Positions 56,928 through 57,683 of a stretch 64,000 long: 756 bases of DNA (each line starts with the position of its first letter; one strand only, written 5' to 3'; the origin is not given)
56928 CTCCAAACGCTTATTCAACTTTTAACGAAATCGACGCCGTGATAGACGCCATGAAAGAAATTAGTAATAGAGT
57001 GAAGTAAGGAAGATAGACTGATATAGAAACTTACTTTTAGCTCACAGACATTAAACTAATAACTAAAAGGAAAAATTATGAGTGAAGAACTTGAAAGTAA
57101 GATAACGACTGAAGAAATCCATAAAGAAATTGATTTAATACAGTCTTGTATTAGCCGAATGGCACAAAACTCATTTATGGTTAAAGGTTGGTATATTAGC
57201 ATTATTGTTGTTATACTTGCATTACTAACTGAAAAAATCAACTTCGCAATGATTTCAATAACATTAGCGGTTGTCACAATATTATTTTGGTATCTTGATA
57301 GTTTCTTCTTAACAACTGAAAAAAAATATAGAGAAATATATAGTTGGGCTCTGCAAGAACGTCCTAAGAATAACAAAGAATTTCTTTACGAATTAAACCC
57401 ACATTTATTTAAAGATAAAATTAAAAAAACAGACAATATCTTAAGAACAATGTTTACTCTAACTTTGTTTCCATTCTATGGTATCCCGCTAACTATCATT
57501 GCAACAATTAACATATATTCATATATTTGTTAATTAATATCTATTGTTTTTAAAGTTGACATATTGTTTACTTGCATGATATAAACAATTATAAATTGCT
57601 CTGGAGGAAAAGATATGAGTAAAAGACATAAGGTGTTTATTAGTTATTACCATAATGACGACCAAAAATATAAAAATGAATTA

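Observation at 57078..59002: Candidate novel defence module: ThsB-like TIR-like protein plus small TM protein next to a cI/LexA-like repressor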

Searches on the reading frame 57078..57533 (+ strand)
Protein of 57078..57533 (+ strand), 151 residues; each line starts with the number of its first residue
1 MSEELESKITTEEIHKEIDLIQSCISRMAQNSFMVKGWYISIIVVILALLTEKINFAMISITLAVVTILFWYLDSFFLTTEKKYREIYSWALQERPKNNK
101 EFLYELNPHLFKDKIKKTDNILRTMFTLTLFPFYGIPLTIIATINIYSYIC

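Call 3: search_protein_families(library=pfam, proteins=[window:57078-57533:+], max_evalue=1)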
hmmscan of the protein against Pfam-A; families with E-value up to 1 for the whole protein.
window:57078-57533:+ (151 aa): 2 families
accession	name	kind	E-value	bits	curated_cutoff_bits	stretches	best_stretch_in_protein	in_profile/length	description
PF00667.26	FAD_binding_1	-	0.084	12.9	32.3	1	61-143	93-174/222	FAD binding domain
PF05814.16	Ac76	-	0.094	13.2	22.5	1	42-90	8-58/83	Orf76 (Ac76)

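Call 4: search_protein_families(library=padloc, proteins=[window:57078-57533:+], max_evalue=1)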
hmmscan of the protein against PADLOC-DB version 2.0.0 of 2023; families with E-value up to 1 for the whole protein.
window:57078-57533:+ (151 aa): 5 families
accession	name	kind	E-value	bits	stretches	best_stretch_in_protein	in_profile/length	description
PDLC04686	PDC-M50A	-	6.7e-35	118.3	1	12-142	3-126/134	-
PDLC04685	PDC-M50A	-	2.5e-24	84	1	13-147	4-126/130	-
PDLC04684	PDC-M50A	-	1.2e-23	82.3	1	6-147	5-139/159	-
PDLC04687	PDC-M50A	-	2e-09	35.6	1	17-134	15-126/144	-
PDLC00695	Effector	-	0.013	13.1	1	40-86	41-86/195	2TM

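Call 5: find_homologous_proteins(query=window:57078-57533:+)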
Query window:57078-57533:+ (151 aa): 289 proteins with E <= 0.001 among 328 candidates; the best 120 are listed.
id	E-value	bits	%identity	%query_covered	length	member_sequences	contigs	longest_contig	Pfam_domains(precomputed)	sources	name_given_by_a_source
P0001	5.8e-92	323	100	100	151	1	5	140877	-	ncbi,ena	-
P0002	2.8e-50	188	59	95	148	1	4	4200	-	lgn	-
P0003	8.4e-50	186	59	95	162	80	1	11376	-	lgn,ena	-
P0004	1.1e-49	186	59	95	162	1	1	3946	-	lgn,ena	-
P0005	3.2e-49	185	58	95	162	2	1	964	-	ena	-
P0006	3.9e-49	184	58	95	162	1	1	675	-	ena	-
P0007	6.9e-49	183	57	99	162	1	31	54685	-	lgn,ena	-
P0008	7.5e-49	183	59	95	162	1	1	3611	-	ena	-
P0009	8.5e-49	183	58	95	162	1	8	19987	-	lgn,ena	-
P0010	8.5e-49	183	58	95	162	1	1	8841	-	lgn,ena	-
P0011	2.3e-48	182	57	99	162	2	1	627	-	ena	-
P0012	2.6e-48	182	58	93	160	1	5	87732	-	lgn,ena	-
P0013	3.8e-48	181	57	97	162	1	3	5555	-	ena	-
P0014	3.9e-48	181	58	97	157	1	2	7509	-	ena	-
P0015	3.9e-48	181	58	95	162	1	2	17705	-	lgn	-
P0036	4.3e-47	178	57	95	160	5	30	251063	-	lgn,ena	-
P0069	6.8e-40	154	49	94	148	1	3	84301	-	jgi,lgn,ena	-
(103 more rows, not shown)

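Call 7: find_encoding_contigs(protein=P0001, flank=6000, max_places=5)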
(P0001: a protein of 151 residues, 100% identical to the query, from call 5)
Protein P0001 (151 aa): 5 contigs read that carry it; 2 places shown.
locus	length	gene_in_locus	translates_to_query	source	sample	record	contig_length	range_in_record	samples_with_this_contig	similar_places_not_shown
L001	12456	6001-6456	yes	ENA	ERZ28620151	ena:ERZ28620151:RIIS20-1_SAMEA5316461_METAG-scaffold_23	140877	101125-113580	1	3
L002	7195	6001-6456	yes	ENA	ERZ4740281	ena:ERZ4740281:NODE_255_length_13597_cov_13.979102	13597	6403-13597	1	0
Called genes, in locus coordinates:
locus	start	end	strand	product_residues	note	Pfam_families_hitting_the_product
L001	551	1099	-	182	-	-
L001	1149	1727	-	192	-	PF06429:Flg_bbr_C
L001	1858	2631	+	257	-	-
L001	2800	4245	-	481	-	-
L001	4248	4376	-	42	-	-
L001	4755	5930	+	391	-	PF00266:Aminotran_5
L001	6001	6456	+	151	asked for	-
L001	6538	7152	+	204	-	PF08937:ThsB_TIR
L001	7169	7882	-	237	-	PF12844:HTH_19 (weak), PF01381:HTH_3 (weak), PF00717:Peptidase_S24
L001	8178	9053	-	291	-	PF03755:YicC-like_N, PF08340:YicC-like_C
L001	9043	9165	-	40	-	-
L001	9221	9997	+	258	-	PF01145:Band_7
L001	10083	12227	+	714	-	PF09371:Tex_N, PF22706:Tex_central_region, PF16921:Tex_YqgF, PF14639:YqgF (weak), PF14635:HHH_7, PF12836:HHH_3, PF17674:HHH_9, PF00575:S1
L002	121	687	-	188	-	-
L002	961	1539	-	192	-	PF06429:Flg_bbr_C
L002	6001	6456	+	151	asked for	-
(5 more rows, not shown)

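Call 8: find_encoding_contigs(protein=P0036, flank=6000, max_places=4)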
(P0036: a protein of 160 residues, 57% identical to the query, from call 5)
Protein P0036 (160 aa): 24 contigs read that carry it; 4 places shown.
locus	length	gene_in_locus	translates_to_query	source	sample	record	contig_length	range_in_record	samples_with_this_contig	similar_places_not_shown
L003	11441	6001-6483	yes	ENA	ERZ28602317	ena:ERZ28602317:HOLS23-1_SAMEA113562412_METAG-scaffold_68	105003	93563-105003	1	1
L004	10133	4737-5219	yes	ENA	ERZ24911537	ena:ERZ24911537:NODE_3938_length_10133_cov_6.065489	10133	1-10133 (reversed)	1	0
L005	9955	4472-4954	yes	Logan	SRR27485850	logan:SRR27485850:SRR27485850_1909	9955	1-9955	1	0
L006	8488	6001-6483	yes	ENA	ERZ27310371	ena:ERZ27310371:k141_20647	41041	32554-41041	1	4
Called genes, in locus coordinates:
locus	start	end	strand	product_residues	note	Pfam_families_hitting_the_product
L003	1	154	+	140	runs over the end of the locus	-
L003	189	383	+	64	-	-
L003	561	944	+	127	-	PF00903:Glyoxalase, PF13669:Glyoxalase_4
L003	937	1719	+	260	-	-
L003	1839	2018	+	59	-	-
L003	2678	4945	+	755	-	-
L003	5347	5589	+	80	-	PF04892:VanZ-LLP1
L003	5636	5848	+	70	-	-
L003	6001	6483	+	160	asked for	-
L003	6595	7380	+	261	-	-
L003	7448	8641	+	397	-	PF01582:TIR (weak), PF08937:ThsB_TIR, PF13676:TIR_2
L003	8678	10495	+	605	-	PF01582:TIR (faint), PF13676:TIR_2, PF18185:STALD (faint), PF18163:LD_cluster2, PF18180:LD_cluster3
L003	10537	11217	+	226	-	PF08937:ThsB_TIR (weak)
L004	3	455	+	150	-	?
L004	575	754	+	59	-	-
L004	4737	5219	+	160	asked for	-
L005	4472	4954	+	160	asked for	-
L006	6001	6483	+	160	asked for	-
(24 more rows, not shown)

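Call 9: find_encoding_contigs(protein=P0069, flank=6000, max_places=3)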
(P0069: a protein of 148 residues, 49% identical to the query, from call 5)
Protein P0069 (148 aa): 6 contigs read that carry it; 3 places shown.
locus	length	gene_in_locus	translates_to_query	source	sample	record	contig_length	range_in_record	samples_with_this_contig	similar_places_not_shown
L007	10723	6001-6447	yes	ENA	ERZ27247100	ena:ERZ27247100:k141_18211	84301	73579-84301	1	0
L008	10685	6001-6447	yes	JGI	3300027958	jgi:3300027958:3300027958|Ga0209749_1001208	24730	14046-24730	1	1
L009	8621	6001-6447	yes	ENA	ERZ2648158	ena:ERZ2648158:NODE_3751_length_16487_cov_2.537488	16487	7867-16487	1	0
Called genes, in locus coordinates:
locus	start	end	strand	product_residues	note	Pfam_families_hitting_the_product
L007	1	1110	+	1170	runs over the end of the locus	PF02384:N6_Mtase (weak), PF20473:MmeI_Mtase, PF07669:Eco57I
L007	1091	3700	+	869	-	PF08665:PglZ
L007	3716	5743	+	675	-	PF20442:BrxL_N, PF13337:BrxL_ATPase, PF05362:Lon_C, PF13541:ChlI (weak)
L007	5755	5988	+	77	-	PF11149:DUF2924 (weak)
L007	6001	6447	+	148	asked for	-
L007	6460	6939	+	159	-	PF08937:ThsB_TIR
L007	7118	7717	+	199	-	-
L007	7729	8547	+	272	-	PF08808:RES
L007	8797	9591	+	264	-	PF00905:Transpeptidase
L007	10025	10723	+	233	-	?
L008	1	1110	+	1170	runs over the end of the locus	PF02384:N6_Mtase (weak), PF20473:MmeI_Mtase, PF07669:Eco57I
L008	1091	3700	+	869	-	PF08665:PglZ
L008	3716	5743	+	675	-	PF20442:BrxL_N, PF13337:BrxL_ATPase, PF05362:Lon_C, PF13541:ChlI (weak)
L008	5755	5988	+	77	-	PF11149:DUF2924 (weak)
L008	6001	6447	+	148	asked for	-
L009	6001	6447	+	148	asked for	-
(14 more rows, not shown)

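Call 17: search_protein_families(library=pfam, alignment_id=A1, max_evalue=10)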
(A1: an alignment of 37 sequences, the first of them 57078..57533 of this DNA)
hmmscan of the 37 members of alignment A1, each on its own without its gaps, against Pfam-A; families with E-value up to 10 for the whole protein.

A. member 1, window:57078-57533:+ (151 aa): 2 families
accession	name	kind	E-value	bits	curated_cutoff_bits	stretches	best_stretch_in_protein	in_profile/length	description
PF00667.26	FAD_binding_1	-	0.084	12.9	32.3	1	61-143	93-174/222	FAD binding domain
PF05814.16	Ac76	-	0.094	13.2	22.5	1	42-90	8-58/83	Orf76 (Ac76)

B. families by the number of members that match (of 37 scanned): 31 families (the first 25 are shown)
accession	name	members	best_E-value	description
PF11683.13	DUF3278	23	0.0054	Protein of unknown function (DUF3278)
PF18517.6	LZ3wCH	5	0.01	Leucine zipper with capping helix domain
PF14340.12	DUF4395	2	0.00018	Domain of unknown function (DUF4395)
PF12666.12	PrgI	2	0.0033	PrgI family protein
PF20712.2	CyanoTRADDas_TM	2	0.0034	Cyanobacterial TRADD-N associated 2-Transmembrane domain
PF17421.7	DUF5409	2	0.0045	Family of unknown function (DUF5409)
PF17522.7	DUF5446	2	0.079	Family of unknown function (DUF5446)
PF05814.16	Ac76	2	0.094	Orf76 (Ac76)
PF13687.11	DUF4153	1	0.0029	Domain of unknown function (DUF4153)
PF07947.19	YhhN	1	0.0084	YhhN family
PF24220.1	DUF7439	1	0.018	Family of unknown function (DUF7439)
PF19744.4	DUF6232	1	0.03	Family of unknown function (DUF6232)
PF13567.11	DUF4131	1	0.037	Domain of unknown function (DUF4131)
PF13038.11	DUF3899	1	0.04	Domain of unknown function (DUF3899)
PF06686.16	SpoIIIAC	1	0.047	Stage III sporulation protein AC/AD protein family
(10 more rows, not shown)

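Call 24: predict_structure(alignment_id=A1)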
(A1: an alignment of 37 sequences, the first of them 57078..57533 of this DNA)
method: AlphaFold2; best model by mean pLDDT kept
length: 151 residues; sequences in the alignment: 37
mean_pLDDT: 92.4   pTM: 0.83
mean pLDDT of the five models: 92.4, 91.8, 90.6, 90.3, 87.4
residues with pLDDT >= 90: 127; 70-90: 18; 50-70: 5; < 50: 1
segments of 3 or more residues with pLDDT < 50: none
pLDDT, mean of each block of 10 residues (from residue 1): 68 96 98 97 92 84 96 97 97 95 94 93 94 95 91 84
secondary structure, 60 per line:
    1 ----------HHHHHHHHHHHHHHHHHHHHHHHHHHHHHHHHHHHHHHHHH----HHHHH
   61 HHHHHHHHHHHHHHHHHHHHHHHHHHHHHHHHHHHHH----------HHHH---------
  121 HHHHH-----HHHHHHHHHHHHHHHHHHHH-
elements in order: H11-51 H56-97 H108-111 H121-125 H131-150

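Call 33: find_related_loci(query=A1, collection=genome_contigs, flank=5000)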
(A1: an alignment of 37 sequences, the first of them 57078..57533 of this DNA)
Query A1 (151 aa) in genome_contigs; peptide patterns used: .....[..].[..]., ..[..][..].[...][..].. (x = any residue, [..] = any of these).
163 stretches matched a pattern; 130 encode a relative of the query (tblastn E <= 1e-3); the best 80 are kept; 80 distinct loci.
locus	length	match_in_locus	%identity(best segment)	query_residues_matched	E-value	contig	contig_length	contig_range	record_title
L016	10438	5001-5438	58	5-150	1e-52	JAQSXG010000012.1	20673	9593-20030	MAG: Neobacillus sp. isolate L_E1_T20_A_bin.13 scaffold_3837, whole genome shotgun sequence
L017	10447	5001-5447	55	1-150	5e-52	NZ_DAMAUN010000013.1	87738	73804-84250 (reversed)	MAG: Lacrimispora sp. isolate CTOTU48504 NODE_64_length_87738_cov_6.347000, whole genome shotgun sequence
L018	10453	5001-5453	56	4-151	1e-51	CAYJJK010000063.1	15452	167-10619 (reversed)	MAG TPA_asm: uncultured Oscillospiraceae bacterium isolate ERP123703_co3_144 genome assembly, contig: NODE_4622_length_1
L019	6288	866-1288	55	7-147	9e-50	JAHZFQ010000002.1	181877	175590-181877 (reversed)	MAG: Lachnospiraceae bacterium isolate HRGM_Genome_2950 HRGM_Genome_2950_2, whole genome shotgun sequence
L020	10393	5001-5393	52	7-137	2e-46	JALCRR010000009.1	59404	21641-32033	MAG: Oscillibacter sp. isolate UW_MP_OSCL1_1 Ga0455773_000146, whole genome shotgun sequence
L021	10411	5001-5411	53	7-141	6e-45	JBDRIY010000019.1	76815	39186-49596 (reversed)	MAG: Candidatus Omnitrophota bacterium isolate MEGAHIT-group-1.613 k141_7176587, whole genome shotgun sequence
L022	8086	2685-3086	50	12-148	2e-44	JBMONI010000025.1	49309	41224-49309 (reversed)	MAG: Candidatus Omnitrophota bacterium isolate Betzabe_MAG072 MAG072_25, whole genome shotgun sequence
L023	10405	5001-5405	54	7-144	1e-44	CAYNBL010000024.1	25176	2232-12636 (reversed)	MAG TPA_asm: uncultured bacterium isolate binchicken_co9_147 genome assembly, contig: NODE_634_length_25176_cov_8.935233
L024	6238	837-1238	50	12-148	2e-44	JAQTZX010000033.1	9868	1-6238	MAG: Candidatus Omnitrophota bacterium isolate STC_70 NODE_16573_length_9868_cov_2.923109_Sandtown_C, whole genome shotg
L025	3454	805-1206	50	12-148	2e-44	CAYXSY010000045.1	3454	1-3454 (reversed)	MAG TPA_asm: uncultured Planctomycetales bacterium isolate binchicken_co117_51 genome assembly, contig: NODE_45642_lengt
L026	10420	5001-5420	52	8-150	2e-44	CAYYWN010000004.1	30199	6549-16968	MAG TPA_asm: uncultured Clostridium sp. isolate SRP302447_co2_233 genome assembly, contig: NODE_4151_length_30199_cov_5.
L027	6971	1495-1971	47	8-151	3e-43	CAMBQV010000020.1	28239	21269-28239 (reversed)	MAG: Akkermansia muciniphila isolate MiH-14oct19-68 genome assembly, contig: MiH-14oct19-C3130, whole genome shotgun seq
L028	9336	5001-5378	52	12-140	2e-43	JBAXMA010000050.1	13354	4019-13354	MAG: bacterium isolate ELA441 MAG441_50, whole genome shotgun sequence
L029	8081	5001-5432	47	1-147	1e-42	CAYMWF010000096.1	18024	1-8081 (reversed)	MAG TPA_asm: uncultured Gemmatimonadota bacterium isolate binchicken_co97_173 genome assembly, contig: NODE_12699_length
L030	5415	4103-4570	48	1-147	1e-42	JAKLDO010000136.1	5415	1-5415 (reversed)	MAG: bacterium isolate RA.bin111 RA.bin111_136, whole genome shotgun sequence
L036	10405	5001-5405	50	12-150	8e-41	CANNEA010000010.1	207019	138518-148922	uncultured Carboxylicivirga sp. isolate 1525.fasta genome assembly, contig: NODE_10, whole genome shotgun sequence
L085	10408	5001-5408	44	14-150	5e-30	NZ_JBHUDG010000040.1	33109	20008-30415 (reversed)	Pseudopedobacter beijingensis strain CGMCC 1.12329 soapdenovo_K_105_40, whole genome shotgun sequence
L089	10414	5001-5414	42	14-151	9e-30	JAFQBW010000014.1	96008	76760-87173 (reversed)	MAG: Methanocorpusculum sp. isolate RGIG1678 Goat_Cecum-2__c133393, whole genome shotgun sequence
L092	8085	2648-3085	42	6-143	2e-29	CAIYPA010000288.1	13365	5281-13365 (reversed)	MAG: uncultured Bacteroidia bacterium isolate AM-2014_bin-3952 genome assembly, contig: bin-3952:288/584, whole genome s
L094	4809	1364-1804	42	5-143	3e-29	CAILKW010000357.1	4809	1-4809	MAG: uncultured Bacteroidia bacterium isolate KTt_bin-2223 genome assembly, contig: bin-2223:357/851, whole genome shotg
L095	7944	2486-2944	40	5-149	4e-29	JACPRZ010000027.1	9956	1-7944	MAG: Bacteroidetes bacterium isolate NC_groundwater_692_Ag_S-0.2um_43_10 S36_SO-2_scaffold_209895, whole genome shotgun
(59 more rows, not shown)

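Call 38: search_protein_representatives(alignment_id=A1)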
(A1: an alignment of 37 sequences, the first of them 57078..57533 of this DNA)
Query: 37 sequences, 151 profile positions. Proteins with E-value up to 0.001 (for the whole library): 4618; up to 1e-10: 2601; up to 1e-30: 168. The best 150 are listed.
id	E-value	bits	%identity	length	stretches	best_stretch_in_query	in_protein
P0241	9.7e-59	213.9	-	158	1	3-147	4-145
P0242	2.2e-58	212.7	-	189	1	5-148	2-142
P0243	6.9e-58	211.1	-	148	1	5-148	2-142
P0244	1.4e-57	210.2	-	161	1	5-150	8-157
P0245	3.8e-56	205.5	-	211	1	7-146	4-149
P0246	7.4e-56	204.5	-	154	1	6-149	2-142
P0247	4.8e-55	201.9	-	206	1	7-147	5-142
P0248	4.6e-54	198.7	-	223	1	7-147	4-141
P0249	2.7e-53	196.2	-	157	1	3-148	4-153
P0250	6.1e-53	195.1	-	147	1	5-150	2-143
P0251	1.0e-52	194.4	-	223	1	5-140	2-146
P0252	4.6e-52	192.2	-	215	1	5-148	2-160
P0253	2.4e-51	189.9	-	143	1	8-148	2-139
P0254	7.2e-50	185.1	-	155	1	9-148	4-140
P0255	8.7e-50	184.8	-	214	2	7-115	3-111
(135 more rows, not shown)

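Call 39: search_protein_families(library=pfam, alignment_id=A2, max_evalue=0.001)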
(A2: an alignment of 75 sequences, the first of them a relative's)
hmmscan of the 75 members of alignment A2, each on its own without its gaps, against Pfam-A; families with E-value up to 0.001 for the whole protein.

A. member 1, L016:4115-5011:+ (298 aa): 0 families

B. families by the number of members that match (of 75 scanned): 27 families (the first 25 are shown)
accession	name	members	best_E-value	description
PF08937.16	ThsB_TIR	41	1.9e-27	Thoeris protein ThsB, TIR-like domain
PF13676.11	TIR_2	36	2.3e-23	TIR domain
PF01582.25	TIR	8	2.8e-13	TIR domain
PF16095.11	COR-A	6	1.8e-43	C-terminal of Roc, COR-A domain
PF08477.19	Roc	6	5.9e-24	Ras of Complex, Roc, domain of DAPkinase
PF00071.28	Ras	6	1.2e-09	Ras family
PF25497.1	COR-B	5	2.3e-40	C-terminal of Roc, COR-B domain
PF00025.27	Arf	5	7.1e-07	ADP-ribosylation factor family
PF12799.13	LRR_4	4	2.4e-38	Leucine Rich repeats (2 copies)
PF13855.12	LRR_8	4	4.6e-28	Leucine rich repeat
PF19964.5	EAD11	3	2.3e-18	Effector-associated domain 11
PF13175.12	AAA_15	3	4e-16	AAA ATPase domain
PF13304.12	AAA_21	3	6.8e-16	AAA domain, putative AbiEii toxin, Type IV TA system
PF00560.39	LRR_1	3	1.2e-11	Leucine Rich Repeat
PF02463.25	SMC_N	3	9.2e-09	RecF/RecN/SMC N terminal domain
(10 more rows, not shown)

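Call 41: search_dna_similar(query=window:57078-57533:+, collection=plasmids, mode=protein, max_rows=15, max_evalue=0.001)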
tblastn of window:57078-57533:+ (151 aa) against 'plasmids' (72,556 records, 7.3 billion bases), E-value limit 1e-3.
Records with a match: 126; places in all: 127; records where one place covers at least 80% of the query: 86.
Best place of each record, by identity: <60% 126.
By first word of the organism name: Klebsiella 40; Escherichia 36; Campylobacter 10; Lactiplantibacillus 5; Priestia 3; Enterobacter 3; Levilactobacillus 3; Providencia 2; Shigella 2; Erwinia 2; and 19 more.
By predicted mobility (MOB-suite, as given by PLSDB): conjugative 81; non-mobilizable 27; mobilizable 18.
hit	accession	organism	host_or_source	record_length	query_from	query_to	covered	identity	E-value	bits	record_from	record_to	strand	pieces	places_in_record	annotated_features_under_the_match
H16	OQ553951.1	Campylobacter jejuni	Homo sapiens,human,feces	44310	1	149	99%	34.2%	5e-12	69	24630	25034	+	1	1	DUF3899 domain-containing protein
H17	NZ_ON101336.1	Campylobacter jejuni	-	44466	1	149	99%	34.2%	5e-12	69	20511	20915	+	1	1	hypothetical protein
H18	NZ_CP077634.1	Campylobacter jejuni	Homo sapiens,stool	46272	1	149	99%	34.2%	5e-12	69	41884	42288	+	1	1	hypothetical protein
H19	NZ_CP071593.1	Campylobacter jejuni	Homo sapiens,feces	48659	1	149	99%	34.2%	5e-12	69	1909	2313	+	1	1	hypothetical protein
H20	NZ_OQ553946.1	Campylobacter coli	Homo sapiens,human,feces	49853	1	149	99%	34.2%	5e-12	69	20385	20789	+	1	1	hypothetical protein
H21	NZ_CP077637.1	Campylobacter jejuni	Homo sapiens,stool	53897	1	149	99%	34.2%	5e-12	69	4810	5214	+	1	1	hypothetical protein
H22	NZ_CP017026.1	Campylobacter coli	Cell culture,Housefly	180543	1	149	99%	34.2%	5e-12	69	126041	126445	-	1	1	hypothetical protein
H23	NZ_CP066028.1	Campylobacter coli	-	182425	1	149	99%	34.2%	5e-12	69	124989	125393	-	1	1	hypothetical protein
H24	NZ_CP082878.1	Campylobacter coli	-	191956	1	149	99%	34.2%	5e-12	69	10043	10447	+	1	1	hypothetical protein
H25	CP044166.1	Campylobacter coli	-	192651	1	149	99%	34.2%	5e-12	69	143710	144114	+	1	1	none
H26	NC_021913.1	Halorhabdus tiamatea SARL4B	-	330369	9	150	94%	33.8%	4e-19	90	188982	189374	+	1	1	hypothetical protein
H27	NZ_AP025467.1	Vibrio chagasii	-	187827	5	141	91%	33.6%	8e-8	57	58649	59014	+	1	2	hypothetical protein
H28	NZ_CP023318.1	Priestia megaterium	Plant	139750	16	141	83%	36.5%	1e-15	80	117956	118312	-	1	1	hypothetical protein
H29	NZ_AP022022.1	Klebsiella sp. WP3-S18-ESBL-05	-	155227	10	135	83%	36.2%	5e-15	78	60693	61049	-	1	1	hypothetical protein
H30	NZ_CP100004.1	Halorussus vallis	cell culture,saline soil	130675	17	148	87%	34.3%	7e-14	74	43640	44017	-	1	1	hypothetical protein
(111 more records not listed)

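Call 42: get_annotated_region(hit=H28, flank=3000)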
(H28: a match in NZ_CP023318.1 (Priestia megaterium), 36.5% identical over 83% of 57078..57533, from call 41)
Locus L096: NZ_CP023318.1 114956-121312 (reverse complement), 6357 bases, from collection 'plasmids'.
description: Priestia megaterium strain A plasmid p1, complete sequence
organism: Priestia megaterium (NCBI taxid 1404)
taxonomy: Bacteria; Bacillota; Bacilli; Bacillales; Bacillaceae; Priestia; Priestia megaterium
host: -; source: Plant; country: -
typing (MOB-suite, as given by PLSDB): mobilizable; replicon rep_cluster_385; relaxase MOBP
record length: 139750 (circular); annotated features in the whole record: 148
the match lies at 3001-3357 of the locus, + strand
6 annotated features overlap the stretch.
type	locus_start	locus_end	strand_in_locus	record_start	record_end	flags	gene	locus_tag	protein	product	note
CDS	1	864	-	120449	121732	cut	-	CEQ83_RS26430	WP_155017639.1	hypothetical protein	-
CDS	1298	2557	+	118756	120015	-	dcm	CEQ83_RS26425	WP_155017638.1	DNA (cytosine-5-)-methyltransferase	GO:0006304 - DNA modification [Evidence IEA]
CDS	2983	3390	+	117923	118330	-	-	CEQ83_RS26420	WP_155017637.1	hypothetical protein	-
CDS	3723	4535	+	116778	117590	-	-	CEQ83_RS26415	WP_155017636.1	toll/interleukin-1 receptor domain-containing protein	-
CDS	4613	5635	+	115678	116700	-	-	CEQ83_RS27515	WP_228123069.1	TIR domain-containing protein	GO:0007165 - signal transduction [Evidence IEA]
CDS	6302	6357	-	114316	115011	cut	-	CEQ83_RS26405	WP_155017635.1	hypothetical protein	-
